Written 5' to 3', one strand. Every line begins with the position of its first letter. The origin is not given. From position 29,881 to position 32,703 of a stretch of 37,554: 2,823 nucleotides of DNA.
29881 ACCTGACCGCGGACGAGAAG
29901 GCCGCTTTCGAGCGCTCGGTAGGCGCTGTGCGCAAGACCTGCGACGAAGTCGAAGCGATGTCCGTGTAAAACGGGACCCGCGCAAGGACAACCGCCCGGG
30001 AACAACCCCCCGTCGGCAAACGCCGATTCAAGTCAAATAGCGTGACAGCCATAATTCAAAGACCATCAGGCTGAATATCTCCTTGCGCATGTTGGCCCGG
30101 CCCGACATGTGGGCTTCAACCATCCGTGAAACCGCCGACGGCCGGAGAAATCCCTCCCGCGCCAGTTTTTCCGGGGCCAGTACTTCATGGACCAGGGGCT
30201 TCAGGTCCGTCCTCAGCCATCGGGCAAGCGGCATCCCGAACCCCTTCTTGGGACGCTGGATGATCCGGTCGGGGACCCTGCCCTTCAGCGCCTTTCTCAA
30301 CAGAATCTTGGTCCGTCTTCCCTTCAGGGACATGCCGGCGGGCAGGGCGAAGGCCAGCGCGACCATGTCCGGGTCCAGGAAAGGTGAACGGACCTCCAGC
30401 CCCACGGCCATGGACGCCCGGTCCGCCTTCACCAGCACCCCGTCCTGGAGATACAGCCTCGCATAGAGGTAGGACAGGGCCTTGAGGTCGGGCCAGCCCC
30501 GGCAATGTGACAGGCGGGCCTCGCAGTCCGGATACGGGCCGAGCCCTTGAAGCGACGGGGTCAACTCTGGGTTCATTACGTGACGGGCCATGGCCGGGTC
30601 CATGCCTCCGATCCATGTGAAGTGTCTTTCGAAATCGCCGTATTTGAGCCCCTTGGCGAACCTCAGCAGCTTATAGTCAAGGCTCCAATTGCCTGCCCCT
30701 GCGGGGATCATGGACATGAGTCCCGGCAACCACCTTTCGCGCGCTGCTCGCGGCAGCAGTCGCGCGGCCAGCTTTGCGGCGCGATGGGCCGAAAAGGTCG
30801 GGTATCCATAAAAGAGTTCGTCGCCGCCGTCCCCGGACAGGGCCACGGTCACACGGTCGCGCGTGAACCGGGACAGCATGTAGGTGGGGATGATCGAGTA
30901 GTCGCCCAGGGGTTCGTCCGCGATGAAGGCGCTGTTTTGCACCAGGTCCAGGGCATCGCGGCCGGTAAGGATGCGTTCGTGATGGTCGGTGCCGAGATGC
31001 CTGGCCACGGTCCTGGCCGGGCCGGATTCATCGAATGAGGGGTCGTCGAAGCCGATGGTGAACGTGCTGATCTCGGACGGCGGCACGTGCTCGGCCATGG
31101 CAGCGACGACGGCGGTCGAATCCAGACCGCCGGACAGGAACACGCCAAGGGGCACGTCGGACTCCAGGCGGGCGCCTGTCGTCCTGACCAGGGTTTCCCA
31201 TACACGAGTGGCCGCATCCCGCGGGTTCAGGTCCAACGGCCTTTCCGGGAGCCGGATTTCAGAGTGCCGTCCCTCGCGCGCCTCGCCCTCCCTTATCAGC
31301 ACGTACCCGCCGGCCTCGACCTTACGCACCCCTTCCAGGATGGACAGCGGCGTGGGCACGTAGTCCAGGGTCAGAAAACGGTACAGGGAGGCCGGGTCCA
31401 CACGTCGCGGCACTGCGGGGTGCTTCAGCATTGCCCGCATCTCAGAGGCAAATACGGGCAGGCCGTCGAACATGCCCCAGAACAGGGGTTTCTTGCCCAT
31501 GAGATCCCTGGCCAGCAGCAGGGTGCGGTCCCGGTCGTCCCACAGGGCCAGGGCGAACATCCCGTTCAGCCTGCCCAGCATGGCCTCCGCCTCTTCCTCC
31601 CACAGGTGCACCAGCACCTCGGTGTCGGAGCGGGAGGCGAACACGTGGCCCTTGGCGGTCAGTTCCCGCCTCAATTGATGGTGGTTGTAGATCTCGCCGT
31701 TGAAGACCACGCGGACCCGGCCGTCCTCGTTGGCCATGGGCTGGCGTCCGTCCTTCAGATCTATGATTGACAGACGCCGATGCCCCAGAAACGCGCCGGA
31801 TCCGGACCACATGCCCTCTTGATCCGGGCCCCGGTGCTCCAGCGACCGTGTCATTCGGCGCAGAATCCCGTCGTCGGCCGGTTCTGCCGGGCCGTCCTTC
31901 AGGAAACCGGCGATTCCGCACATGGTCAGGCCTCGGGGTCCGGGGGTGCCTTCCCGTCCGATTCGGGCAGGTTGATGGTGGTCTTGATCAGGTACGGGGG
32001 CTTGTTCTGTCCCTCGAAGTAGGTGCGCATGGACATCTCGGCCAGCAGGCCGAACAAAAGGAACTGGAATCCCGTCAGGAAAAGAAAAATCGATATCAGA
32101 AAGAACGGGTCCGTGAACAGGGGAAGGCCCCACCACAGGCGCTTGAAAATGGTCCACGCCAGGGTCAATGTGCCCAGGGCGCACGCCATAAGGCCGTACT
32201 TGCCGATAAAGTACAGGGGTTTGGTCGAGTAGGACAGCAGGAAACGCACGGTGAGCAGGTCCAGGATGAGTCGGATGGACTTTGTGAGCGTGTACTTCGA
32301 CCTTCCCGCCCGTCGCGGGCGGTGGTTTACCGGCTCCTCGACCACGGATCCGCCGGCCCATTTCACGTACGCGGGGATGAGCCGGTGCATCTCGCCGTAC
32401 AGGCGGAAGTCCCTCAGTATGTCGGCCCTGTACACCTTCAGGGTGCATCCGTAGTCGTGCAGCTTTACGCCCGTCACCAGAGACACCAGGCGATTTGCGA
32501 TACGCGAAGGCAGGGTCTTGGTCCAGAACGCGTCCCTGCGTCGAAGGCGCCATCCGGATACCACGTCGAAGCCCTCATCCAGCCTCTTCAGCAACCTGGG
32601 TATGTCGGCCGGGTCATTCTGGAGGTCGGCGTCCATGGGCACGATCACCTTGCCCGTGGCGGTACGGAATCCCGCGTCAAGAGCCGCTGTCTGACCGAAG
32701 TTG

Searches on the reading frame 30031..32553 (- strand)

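Call 26: search_protein_families(library=pfam, proteins=[window:30031-32553:-], max_evalue=0.001)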
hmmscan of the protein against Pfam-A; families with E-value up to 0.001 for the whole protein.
window:30031-32553:- (841 aa): 4 families
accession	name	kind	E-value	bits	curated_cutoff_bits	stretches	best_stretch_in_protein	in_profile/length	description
PF00733.27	Asn_synthase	-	1.6e-91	308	21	1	453-837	4-354/354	Asparagine synthase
PF13537.11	GATase_7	-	9e-44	148.9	25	1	258-376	1-122/123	Glutamine amidotransferase domain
PF13522.11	GATase_6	-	1.7e-42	145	27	1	243-371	1-130/130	Glutamine amidotransferase domain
PF12481.13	DUF3700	-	2.1e-05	24.6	27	1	322-372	122-172/228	Aluminium induced protein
